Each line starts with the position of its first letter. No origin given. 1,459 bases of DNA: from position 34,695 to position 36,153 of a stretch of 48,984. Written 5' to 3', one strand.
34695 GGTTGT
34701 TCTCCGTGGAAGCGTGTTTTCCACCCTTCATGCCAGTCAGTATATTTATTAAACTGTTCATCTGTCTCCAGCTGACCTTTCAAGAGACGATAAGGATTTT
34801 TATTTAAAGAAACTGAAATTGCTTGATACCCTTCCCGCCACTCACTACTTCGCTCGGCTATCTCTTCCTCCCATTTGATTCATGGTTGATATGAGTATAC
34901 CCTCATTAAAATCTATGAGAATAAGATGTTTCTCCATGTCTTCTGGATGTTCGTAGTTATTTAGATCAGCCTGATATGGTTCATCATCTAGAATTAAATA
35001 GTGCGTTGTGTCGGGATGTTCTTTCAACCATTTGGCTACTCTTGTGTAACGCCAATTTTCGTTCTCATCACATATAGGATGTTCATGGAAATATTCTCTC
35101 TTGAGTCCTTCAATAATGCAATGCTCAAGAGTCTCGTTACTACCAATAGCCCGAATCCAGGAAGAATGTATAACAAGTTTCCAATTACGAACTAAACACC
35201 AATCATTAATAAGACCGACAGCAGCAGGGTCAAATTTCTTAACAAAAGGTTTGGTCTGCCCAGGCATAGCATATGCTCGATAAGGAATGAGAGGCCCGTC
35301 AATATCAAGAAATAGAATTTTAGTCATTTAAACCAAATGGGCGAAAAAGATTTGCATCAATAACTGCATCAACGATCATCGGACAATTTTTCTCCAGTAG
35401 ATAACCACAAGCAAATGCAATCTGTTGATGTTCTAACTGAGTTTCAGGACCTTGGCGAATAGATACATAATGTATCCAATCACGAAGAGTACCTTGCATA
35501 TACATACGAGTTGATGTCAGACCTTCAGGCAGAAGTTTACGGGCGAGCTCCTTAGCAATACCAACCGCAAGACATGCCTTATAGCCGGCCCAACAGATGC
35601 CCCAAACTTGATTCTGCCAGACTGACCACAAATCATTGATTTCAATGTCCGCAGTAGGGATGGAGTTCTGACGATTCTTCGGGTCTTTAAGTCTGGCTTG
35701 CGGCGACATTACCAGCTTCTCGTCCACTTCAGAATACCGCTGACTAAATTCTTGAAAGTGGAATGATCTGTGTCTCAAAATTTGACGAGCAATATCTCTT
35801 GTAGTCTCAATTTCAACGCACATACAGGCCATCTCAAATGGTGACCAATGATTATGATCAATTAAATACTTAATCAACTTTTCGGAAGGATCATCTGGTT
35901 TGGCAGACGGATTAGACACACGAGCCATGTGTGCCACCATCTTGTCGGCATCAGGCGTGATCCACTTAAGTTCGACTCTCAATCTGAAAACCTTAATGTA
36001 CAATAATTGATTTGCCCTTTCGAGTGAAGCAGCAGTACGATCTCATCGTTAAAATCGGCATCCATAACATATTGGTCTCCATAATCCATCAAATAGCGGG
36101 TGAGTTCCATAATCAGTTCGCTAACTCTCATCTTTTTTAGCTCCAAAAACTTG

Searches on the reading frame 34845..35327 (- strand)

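Call 66: search_protein_families(library=pfam, proteins=[window:34845-35327:-], max_evalue=0.001)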
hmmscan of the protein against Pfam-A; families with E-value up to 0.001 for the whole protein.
window:34845-35327:- (160 aa): 1 family
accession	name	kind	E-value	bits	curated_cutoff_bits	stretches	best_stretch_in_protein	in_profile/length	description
PF18143.6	HAD_SAK_2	-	2.3e-16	60.8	27.5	1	4-144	1-134/139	HAD domain in Swiss Army Knife RNA repair proteins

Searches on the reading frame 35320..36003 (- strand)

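Call 66: search_protein_families(library=pfam, proteins=[window:35320-36003:-], max_evalue=0.001)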
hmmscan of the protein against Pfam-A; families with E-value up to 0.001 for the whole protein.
window:35320-36003:- (227 aa): 1 family
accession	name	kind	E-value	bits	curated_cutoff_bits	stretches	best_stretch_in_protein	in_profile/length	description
PF02511.20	Thy1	-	2.8e-38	132.1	24.8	1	16-208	6-190/191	Thymidylate synthase complementing protein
